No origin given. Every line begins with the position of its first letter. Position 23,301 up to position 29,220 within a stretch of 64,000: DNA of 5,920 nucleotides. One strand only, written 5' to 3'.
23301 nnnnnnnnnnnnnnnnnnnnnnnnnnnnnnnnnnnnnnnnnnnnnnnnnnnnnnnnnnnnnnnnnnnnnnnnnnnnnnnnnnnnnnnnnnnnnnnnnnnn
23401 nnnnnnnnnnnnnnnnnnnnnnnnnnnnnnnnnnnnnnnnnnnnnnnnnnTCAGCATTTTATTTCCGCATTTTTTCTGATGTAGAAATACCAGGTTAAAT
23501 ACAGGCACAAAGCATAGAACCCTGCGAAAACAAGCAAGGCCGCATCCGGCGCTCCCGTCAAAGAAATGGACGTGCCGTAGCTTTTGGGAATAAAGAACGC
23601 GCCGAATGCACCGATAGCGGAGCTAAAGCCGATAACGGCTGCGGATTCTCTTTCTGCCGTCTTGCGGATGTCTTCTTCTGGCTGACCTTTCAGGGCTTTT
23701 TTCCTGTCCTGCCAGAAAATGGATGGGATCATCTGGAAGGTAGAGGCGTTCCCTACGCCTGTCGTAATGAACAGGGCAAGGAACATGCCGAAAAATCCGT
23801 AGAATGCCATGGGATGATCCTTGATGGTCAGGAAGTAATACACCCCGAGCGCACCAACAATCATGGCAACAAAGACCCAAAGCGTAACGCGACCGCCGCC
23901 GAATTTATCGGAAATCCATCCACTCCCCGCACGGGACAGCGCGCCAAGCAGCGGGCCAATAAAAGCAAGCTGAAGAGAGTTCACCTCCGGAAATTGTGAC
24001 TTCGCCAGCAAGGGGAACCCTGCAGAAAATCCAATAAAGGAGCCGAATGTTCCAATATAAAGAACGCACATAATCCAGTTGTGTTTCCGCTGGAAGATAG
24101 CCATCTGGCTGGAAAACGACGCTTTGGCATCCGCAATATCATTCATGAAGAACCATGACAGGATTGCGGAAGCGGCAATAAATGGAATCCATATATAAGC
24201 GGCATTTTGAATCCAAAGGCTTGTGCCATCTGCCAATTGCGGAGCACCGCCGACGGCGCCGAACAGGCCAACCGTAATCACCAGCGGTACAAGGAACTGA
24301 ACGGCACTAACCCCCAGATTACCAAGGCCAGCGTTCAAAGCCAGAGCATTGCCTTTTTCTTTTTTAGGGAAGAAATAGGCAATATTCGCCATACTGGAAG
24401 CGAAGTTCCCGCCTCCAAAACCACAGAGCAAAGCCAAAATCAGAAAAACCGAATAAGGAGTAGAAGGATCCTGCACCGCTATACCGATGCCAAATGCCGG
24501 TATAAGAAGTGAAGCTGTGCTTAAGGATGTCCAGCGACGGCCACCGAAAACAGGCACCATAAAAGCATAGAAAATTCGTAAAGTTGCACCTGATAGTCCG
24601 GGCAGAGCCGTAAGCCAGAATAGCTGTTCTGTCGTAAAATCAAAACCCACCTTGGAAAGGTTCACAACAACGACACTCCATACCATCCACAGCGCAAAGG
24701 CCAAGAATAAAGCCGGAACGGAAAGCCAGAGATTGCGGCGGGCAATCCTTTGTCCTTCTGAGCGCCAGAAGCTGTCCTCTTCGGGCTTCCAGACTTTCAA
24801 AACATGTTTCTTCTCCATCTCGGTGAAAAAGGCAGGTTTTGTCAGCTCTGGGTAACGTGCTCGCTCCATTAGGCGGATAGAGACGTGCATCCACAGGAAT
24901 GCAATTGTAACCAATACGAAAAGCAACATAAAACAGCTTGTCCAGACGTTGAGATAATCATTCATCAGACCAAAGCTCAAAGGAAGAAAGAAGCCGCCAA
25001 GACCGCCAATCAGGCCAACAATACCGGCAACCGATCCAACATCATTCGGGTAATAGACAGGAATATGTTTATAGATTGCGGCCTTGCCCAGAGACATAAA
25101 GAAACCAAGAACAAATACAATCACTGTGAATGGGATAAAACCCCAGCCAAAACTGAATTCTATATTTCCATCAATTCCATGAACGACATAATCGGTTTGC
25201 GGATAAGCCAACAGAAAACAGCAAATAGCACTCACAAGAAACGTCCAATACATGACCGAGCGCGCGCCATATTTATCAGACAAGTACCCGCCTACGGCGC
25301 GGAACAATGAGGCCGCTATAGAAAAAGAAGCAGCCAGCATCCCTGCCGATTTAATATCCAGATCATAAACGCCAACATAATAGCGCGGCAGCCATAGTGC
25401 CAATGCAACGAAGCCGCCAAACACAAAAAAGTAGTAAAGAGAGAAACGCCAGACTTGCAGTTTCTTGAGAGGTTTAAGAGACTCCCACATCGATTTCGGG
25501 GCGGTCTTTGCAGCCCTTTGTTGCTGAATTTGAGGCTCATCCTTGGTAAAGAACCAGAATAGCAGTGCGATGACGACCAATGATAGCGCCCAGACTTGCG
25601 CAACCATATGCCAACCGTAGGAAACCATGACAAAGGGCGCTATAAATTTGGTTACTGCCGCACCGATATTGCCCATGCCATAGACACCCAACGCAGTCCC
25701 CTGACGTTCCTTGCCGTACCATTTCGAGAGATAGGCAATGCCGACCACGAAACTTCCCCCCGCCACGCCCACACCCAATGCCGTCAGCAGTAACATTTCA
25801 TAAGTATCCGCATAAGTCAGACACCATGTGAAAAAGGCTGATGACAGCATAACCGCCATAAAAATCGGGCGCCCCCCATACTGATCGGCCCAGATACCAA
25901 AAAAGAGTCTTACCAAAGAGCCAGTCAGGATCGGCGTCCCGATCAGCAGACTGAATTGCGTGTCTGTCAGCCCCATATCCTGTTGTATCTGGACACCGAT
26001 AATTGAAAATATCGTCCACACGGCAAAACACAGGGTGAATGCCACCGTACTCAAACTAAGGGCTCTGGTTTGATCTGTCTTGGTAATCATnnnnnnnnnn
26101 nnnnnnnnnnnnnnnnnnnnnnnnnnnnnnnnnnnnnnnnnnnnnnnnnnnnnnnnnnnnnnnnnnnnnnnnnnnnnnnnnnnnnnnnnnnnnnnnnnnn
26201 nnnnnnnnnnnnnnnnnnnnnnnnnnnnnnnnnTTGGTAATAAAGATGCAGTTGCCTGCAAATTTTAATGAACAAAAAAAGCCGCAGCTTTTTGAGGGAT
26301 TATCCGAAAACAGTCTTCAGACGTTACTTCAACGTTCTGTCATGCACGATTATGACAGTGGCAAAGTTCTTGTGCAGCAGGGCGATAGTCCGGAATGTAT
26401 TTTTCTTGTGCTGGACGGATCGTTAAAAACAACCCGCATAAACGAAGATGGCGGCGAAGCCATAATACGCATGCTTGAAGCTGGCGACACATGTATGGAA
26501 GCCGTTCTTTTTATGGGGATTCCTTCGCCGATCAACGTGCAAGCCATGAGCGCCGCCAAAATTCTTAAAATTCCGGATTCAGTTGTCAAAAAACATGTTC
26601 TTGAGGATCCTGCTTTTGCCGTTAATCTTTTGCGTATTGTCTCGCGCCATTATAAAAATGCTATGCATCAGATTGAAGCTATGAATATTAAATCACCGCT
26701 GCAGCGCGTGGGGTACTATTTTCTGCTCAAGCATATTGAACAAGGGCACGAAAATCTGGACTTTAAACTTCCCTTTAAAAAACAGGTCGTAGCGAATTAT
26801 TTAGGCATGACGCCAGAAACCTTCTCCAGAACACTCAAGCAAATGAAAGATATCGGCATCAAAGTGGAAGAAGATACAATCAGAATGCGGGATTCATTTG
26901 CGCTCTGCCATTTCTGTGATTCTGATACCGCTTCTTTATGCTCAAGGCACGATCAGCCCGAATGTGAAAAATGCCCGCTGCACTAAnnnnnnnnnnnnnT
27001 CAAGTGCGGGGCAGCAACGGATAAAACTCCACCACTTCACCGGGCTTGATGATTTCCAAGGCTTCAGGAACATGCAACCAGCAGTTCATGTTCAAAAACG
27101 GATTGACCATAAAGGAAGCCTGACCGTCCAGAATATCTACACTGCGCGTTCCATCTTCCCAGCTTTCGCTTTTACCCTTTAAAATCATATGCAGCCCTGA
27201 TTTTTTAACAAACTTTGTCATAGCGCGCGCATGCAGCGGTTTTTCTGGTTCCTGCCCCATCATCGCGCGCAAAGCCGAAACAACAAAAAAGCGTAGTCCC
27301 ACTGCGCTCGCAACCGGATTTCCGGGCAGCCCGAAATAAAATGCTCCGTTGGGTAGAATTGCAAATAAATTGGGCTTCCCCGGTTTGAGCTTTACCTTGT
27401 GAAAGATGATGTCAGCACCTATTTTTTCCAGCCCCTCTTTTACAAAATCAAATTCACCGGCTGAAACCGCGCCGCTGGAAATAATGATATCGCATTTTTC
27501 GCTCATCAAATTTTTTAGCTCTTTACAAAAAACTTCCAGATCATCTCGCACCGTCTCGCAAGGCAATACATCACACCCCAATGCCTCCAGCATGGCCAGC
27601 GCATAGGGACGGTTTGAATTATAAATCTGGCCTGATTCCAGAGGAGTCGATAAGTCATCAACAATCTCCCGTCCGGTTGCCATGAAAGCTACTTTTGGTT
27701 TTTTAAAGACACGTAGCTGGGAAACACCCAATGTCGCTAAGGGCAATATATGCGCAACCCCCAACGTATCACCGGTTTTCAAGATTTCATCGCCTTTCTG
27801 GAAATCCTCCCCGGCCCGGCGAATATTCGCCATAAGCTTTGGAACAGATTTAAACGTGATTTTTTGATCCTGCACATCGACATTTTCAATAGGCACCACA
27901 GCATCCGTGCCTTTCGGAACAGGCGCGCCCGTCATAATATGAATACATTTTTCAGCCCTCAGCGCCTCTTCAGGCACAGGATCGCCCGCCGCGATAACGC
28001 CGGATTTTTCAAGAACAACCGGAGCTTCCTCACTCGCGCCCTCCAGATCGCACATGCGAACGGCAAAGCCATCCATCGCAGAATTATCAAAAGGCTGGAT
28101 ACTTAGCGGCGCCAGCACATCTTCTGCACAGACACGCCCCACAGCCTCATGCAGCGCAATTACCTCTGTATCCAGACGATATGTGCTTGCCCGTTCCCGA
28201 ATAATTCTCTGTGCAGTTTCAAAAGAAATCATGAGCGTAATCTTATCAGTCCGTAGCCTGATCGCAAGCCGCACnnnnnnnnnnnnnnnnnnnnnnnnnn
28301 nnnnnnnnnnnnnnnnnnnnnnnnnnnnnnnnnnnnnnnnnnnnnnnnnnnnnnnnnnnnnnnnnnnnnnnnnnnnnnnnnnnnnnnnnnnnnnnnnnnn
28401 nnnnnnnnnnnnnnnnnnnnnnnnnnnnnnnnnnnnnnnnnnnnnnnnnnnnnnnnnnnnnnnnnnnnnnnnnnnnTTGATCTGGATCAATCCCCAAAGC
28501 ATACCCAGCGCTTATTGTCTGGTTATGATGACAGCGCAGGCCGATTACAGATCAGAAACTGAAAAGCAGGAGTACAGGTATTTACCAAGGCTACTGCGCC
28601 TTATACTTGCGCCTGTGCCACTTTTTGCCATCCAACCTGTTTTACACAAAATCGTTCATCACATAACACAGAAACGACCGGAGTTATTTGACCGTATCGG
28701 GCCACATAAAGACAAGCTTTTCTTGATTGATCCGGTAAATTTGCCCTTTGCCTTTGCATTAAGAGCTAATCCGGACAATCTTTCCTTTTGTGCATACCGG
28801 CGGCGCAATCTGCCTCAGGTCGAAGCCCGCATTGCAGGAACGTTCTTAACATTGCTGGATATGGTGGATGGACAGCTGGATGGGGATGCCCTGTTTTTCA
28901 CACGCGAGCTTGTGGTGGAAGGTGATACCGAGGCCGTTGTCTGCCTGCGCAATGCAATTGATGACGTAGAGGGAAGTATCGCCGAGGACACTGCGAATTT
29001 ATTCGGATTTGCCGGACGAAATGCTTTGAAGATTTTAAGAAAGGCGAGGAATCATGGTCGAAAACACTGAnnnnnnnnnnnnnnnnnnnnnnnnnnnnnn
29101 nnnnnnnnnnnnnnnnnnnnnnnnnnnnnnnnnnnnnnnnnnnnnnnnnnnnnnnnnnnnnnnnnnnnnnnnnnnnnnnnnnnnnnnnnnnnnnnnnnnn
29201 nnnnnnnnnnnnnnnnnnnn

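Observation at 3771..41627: A self-contained go-anaerobic kit carried as mobile cargo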

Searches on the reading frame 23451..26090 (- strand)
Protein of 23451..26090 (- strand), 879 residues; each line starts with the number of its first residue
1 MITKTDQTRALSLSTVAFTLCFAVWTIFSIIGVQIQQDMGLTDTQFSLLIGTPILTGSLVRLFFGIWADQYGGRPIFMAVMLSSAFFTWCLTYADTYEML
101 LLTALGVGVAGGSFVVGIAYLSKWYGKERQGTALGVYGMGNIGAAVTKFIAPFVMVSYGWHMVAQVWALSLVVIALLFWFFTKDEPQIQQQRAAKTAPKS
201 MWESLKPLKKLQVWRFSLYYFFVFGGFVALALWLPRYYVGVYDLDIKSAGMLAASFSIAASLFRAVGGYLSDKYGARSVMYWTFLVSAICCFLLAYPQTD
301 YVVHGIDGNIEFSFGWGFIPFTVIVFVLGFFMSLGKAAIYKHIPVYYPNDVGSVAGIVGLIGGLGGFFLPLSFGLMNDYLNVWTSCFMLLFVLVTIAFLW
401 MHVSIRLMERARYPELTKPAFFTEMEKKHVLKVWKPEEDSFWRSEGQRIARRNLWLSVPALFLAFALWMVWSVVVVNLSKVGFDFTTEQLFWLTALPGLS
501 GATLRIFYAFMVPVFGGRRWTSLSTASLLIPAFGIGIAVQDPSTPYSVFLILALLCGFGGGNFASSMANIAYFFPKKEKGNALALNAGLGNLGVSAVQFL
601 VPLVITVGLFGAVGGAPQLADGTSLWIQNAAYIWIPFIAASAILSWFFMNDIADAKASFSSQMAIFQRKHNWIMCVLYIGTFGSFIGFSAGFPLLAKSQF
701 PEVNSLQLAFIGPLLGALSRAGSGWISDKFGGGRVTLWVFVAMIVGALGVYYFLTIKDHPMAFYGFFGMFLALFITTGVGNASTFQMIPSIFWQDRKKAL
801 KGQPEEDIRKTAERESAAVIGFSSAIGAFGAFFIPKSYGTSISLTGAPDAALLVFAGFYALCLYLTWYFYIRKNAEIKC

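Call 6: search_protein_families(library=ncbifam, proteins=[window:23451-26090:-], max_evalue=1e-8)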
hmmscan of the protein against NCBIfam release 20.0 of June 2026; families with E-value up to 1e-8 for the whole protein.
window:23451-26090:- (879 aa): 9 families
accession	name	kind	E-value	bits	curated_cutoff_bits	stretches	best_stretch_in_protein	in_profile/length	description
NF011608.0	PRK15034.1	subfamily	6.5e-179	595.8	836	2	424-876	6-460/462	nitrate/nitrite transporter NarU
TIGR00886.1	2A0108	subfamily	8.9e-165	548.2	311.7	2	452-831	1-368/368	NarK family nitrate/nitrite MFS transporter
TIGR00881.1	2A0104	subfamily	1.3e-18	67.3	407.75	0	243-606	26-371/379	phosphoglycerate transporter protein PgtP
TIGR00893.1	2A0114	subfamily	2.8e-17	62.7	395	1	17-400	2-394/399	D-galactonate transporter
NF049980.1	SfMCT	equivalog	7.7e-14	51.1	320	1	13-393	6-378/378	L-lactate MFS transporter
TIGR00895.1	2A0115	subfamily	8.4e-14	51.3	418.55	1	10-192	18-202/398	aromatic acid/H+ symport family MFS transporter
TIGR00883.1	2A0106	subfamily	8.2e-12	44.9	443.45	0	134-293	143-307/400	metabolite/H+ symporter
NF008586.0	PRK11551.1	equivalog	1e-09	37.9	410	1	14-393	13-381/406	3-(3-hydroxy-phenyl)propionate transporter MhpT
TIGR00891.1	2A0112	subfamily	8.5e-09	34.9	552.9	1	5-199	8-205/405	sialate:H+ symport family MFS transporter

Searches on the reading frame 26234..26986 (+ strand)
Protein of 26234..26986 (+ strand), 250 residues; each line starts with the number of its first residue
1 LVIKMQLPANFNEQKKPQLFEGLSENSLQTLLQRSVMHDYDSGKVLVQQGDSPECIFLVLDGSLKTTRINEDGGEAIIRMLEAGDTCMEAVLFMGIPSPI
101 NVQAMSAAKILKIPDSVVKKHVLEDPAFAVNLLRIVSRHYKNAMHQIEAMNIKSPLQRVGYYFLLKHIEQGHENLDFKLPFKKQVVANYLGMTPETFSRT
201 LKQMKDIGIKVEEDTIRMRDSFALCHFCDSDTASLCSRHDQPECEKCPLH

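Call 6: search_protein_families(library=ncbifam, proteins=[window:26234-26986:+], max_evalue=1e-8)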
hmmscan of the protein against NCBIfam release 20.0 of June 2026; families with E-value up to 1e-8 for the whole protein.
window:26234-26986:+ (250 aa): 6 families
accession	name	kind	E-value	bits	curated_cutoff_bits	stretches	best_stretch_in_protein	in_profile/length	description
NF006901.0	PRK09392.1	equivalog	3.6e-35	121.4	211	1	12-231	7-224/236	transcriptional activator FtrB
NF050815.1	TransActFtrBCaul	equivalog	1.5e-25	89.9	300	1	17-231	14-226/251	transcriptional activator FtrB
NF050806.1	TransRegFixKCaul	equivalog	1.2e-16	60.6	300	1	33-224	21-210/215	transcriptional regulator FixK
NF008365.0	PRK11161.1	subfamily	1.9e-13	50.3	228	1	41-228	53-243/250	fumarate/nitrate reduction transcriptional regulator Fnr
NF008732.0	PRK11753.1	equivalog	1.3e-10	41.1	266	1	24-207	12-198/214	cAMP-activated global transcriptional regulator CRP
NF041163.2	encap_f2b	equivalog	4.9e-09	35.8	400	1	20-144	79-205/450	family 2B encapsulin nanocompartment shell protein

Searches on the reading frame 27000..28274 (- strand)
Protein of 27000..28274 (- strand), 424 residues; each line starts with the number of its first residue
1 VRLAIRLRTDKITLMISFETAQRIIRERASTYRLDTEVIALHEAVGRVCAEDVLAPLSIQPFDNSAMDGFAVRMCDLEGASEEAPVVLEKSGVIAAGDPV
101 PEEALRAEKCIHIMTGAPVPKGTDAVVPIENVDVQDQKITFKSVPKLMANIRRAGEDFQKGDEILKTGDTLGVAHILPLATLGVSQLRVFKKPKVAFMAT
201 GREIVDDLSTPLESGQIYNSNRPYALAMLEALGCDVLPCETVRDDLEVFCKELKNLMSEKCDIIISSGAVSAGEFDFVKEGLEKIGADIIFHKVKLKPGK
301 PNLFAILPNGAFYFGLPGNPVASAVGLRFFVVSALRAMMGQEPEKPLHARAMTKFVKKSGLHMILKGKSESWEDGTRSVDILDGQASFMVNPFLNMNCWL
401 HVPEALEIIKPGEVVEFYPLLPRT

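Call 6: search_protein_families(library=ncbifam, proteins=[window:27000-28274:-], max_evalue=1e-8)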
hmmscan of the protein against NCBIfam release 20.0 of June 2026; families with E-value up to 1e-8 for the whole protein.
window:27000-28274:- (424 aa): 7 families
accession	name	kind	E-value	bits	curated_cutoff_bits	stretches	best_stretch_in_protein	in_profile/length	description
NF007960.1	PRK10680.1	equivalog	6.4e-99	331.4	440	1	17-419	2-400/401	molybdopterin molybdotransferase MoeA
NF011068.0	PRK14498.1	equivalog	4.1e-86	289.5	534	1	15-418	9-408/647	molybdopterin biosynthesis protein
NF050098.1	MoeA_actino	exception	9.2e-85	284.8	560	1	35-417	18-397/400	molybdopterin molybdotransferase MoeA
NF045515.2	Glp_gephyrin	equivalog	2.8e-84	283.2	475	1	34-419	17-402/403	molybdotransferase-like divisome protein Glp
NF011060.0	PRK14491.1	equivalog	6.7e-78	262.6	532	1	15-421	199-595/598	bifunctional molybdopterin-guanine dinucleotide biosynthesis adaptor protein MobB/molybdopterin molybdotransferase MoeA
NF011067.0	PRK14497.1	equivalog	1.7e-54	185.3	536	1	33-341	28-324/546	putative molybdopterin biosynthesis protein MoeA/unknown domain fusion protein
TIGR00177.1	molyb_syn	domain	8.2e-24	84.2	85.35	1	192-331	1-146/148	molybdenum cofactor synthesis domain-containing protein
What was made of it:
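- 27000..28274 (-): moeA. NF007960 at 331 bits (call 6).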

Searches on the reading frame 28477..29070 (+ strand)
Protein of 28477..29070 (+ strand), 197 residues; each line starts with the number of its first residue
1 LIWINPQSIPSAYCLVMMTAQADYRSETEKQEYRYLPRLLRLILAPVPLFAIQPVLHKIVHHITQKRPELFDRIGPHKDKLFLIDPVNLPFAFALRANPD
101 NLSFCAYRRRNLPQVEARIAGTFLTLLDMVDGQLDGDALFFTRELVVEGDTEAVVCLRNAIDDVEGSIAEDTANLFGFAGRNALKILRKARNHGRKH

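Call 6: search_protein_families(library=ncbifam, proteins=[window:28477-29070:+], max_evalue=1e-8)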
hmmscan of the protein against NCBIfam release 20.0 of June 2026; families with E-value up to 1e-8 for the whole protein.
window:28477-29070:+ (197 aa): 1 family
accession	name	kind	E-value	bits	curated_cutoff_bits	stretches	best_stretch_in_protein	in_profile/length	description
NF047962.3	SCP2_dom_UbiT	equivalog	2.4e-18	66.7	46.9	1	46-165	3-117/120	ubiquinone anaerobic biosynthesis accessory factor UbiT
